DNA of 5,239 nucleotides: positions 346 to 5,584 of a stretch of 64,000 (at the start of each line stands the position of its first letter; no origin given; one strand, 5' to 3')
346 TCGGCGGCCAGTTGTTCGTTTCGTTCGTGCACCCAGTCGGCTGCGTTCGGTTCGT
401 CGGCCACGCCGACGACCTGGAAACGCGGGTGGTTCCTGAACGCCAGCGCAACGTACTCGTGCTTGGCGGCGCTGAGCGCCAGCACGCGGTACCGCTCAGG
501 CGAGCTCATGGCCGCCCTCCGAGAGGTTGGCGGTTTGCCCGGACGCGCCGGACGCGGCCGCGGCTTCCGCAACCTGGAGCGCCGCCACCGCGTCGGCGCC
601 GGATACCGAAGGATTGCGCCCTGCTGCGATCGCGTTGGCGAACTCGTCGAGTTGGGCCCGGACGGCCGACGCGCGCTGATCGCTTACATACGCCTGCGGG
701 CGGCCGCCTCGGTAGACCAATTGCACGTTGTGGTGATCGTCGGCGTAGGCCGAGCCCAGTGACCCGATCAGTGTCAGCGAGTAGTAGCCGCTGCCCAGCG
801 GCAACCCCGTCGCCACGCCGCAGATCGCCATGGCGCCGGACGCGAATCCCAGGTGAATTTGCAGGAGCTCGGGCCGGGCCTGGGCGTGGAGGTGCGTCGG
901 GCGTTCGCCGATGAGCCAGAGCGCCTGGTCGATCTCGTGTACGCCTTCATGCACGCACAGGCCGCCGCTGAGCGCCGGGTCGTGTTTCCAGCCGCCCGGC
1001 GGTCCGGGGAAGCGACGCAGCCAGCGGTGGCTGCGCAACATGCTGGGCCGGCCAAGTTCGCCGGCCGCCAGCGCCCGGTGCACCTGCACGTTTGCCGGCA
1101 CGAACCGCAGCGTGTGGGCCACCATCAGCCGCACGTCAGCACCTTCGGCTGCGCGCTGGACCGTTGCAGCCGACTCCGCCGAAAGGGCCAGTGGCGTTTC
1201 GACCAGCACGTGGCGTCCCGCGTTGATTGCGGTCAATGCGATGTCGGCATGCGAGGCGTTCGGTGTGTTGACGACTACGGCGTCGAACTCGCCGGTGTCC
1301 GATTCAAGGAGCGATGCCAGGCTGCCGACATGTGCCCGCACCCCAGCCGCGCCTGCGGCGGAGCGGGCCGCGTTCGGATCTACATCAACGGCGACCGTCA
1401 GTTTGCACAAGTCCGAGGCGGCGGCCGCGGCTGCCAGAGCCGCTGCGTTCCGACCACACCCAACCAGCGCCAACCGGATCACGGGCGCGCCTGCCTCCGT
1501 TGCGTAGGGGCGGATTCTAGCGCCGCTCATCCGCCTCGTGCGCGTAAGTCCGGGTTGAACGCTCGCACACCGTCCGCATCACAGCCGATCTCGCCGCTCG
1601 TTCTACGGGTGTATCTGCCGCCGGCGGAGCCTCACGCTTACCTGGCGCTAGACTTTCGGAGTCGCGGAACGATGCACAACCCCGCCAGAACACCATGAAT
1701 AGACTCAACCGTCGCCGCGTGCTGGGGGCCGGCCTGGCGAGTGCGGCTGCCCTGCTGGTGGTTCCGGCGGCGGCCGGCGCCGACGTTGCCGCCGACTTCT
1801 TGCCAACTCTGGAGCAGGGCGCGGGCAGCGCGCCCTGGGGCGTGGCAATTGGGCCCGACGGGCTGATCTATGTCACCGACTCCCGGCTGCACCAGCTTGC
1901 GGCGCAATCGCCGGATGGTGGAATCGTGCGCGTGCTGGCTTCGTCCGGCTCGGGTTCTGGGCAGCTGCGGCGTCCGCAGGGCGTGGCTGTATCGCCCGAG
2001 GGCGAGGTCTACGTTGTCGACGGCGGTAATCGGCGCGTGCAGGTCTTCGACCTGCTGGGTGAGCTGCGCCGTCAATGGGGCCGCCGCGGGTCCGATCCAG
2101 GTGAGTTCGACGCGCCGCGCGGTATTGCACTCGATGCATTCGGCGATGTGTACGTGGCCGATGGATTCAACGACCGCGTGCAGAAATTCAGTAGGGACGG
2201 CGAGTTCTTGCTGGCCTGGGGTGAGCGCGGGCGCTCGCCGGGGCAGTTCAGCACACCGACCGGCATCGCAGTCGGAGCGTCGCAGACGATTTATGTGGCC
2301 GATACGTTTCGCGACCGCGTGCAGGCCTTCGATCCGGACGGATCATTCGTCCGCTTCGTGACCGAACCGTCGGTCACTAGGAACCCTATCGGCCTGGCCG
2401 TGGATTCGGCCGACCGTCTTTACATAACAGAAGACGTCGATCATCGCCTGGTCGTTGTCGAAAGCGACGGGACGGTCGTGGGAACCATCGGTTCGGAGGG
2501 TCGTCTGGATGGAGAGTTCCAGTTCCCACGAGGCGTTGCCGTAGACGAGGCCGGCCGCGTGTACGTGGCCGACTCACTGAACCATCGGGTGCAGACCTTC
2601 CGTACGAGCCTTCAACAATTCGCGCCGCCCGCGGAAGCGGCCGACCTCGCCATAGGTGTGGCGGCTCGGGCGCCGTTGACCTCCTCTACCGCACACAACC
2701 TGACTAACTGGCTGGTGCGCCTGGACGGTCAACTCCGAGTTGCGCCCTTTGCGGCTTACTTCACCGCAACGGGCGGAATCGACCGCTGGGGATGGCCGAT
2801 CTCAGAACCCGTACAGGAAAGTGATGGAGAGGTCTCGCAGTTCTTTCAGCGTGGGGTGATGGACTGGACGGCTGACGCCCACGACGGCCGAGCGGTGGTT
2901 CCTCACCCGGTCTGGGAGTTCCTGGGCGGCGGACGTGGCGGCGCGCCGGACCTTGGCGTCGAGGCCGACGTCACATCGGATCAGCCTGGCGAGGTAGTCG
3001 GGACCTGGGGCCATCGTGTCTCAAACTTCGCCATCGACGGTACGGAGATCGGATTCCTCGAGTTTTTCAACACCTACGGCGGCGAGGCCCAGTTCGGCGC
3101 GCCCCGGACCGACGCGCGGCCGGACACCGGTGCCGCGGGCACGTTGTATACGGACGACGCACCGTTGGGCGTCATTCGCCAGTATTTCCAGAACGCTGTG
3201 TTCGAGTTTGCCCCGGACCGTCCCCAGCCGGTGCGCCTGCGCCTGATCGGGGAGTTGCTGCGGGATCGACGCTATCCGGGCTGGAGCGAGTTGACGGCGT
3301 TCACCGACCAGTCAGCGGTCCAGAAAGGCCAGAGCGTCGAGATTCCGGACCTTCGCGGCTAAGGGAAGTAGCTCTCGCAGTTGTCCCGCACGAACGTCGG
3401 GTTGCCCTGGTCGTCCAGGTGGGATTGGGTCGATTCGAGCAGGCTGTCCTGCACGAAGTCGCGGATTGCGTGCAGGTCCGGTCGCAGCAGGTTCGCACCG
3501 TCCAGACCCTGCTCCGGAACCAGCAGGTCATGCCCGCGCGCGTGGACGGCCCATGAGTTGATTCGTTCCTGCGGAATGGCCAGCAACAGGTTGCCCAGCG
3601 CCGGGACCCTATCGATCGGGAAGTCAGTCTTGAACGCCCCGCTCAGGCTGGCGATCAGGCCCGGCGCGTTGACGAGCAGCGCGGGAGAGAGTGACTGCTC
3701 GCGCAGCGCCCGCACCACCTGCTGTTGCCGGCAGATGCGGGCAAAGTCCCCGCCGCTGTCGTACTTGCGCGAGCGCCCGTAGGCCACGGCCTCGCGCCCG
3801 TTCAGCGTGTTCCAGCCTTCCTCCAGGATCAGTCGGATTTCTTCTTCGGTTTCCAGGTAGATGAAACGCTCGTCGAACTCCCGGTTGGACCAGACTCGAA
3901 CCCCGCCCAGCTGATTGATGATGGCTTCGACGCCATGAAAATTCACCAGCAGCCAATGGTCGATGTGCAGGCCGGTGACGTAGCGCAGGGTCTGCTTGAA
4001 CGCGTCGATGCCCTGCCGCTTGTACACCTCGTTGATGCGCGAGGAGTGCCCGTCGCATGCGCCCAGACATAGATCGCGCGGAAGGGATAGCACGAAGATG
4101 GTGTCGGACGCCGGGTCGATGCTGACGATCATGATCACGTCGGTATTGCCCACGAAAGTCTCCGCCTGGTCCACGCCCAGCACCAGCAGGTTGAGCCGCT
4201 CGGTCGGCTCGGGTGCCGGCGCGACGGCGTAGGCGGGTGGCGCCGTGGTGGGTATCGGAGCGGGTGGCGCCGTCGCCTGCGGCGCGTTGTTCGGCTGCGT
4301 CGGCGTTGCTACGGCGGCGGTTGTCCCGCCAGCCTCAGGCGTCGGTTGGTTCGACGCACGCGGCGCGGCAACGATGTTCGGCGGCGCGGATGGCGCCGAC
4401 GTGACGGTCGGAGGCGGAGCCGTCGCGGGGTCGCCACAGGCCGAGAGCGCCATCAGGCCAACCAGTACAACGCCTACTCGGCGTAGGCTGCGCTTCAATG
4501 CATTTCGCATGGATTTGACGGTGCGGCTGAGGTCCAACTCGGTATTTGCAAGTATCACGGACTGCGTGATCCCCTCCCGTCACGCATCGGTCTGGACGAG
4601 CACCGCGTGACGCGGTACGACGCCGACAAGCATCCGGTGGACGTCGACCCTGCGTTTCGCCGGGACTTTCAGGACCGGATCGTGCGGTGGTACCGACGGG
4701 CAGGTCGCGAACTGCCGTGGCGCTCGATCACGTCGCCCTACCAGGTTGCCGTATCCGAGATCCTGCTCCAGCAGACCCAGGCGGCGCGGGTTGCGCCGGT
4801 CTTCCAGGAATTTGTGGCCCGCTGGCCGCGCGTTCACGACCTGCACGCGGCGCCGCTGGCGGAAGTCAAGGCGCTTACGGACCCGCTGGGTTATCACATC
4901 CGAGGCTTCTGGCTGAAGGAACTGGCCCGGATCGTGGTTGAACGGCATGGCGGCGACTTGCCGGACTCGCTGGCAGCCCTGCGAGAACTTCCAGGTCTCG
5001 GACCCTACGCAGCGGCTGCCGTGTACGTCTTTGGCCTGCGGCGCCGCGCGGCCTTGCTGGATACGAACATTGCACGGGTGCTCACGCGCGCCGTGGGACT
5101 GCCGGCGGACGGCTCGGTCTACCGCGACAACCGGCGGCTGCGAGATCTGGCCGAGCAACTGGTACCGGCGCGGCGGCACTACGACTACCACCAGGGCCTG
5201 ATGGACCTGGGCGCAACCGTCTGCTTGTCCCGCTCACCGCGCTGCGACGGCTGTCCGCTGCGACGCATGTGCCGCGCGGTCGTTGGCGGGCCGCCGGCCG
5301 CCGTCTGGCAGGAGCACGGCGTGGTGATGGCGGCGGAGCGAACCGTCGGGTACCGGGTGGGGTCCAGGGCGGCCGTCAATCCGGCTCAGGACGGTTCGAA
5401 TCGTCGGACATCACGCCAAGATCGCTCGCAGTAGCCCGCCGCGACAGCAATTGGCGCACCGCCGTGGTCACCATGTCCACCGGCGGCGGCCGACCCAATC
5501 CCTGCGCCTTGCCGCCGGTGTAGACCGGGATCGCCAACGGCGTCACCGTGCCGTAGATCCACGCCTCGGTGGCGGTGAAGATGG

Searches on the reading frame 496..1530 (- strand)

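Call 44: search_protein_families(library=pfam, proteins=[window:496-1530:-], max_evalue=0.00001)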
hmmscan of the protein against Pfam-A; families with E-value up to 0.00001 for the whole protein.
window:496-1530:- (344 aa): 3 families
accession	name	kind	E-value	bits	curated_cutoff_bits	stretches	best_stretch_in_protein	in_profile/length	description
PF01408.29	GFO_IDH_MocA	-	1e-20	75.1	24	1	18-139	1-120/120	Oxidoreductase family, NAD-binding Rossmann fold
PF02894.22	GFO_IDH_MocA_C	-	8.1e-16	58.9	22.9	1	153-335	3-217/218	Oxidoreductase family, C-terminal alpha/beta domain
PF22725.1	GFO_IDH_MocA_C3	-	9.5e-16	58.4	27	1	149-261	3-123/124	GFO/IDH/MocA C-terminal domain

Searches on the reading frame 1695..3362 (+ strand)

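Call 44: search_protein_families(library=pfam, proteins=[window:1695-3362:+], max_evalue=0.00001)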
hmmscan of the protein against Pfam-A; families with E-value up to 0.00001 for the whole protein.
window:1695-3362:+ (555 aa): 7 families
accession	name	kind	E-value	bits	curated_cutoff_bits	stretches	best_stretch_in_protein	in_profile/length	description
PF01436.27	NHL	-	7.2e-40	133.5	20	2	275-302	1-28/28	NHL repeat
PF08450.18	SGL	-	7.5e-13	49.1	26.3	0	51-172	92-217/246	SMP-30/Gluconolactonase/LRE-like region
PF17170.10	DUF5128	-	8.4e-13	48.6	22.9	0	152-220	56-126/321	6-bladed beta-propeller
PF25021.1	TEN_NHL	-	1.4e-11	44.5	27.1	0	89-114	139-164/357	Teneurin NHL domain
PF24684.1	Vgb_lyase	-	4.5e-10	39.3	50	1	93-299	14-204/290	Virginiamycin B lyase family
PF06739.17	SBBP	-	1.4e-08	35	20.5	0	277-292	14-29/38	Beta-propeller repeat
PF02393.21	US22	-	2e-07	31.6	35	0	246-310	50-113/124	US22 like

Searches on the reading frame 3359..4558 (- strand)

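Call 44: search_protein_families(library=pfam, proteins=[window:3359-4558:-], max_evalue=0.00001)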
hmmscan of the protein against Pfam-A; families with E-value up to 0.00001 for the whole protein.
window:3359-4558:- (399 aa): 1 family
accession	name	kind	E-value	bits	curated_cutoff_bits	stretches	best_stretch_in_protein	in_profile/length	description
PF03816.19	LytR_cpsA_psr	-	1.8e-32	113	24.6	1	138-289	1-148/150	LytR_cpsA_psr family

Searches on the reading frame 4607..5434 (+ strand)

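Call 44: search_protein_families(library=pfam, proteins=[window:4607-5434:+], max_evalue=0.00001)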
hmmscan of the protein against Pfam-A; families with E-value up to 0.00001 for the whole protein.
window:4607-5434:+ (275 aa): 1 family
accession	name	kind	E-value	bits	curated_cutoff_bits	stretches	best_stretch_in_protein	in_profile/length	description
PF00730.31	HhH-GPD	-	2.3e-13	50.8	26.2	1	49-168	1-92/108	HhH-GPD superfamily base excision DNA repair protein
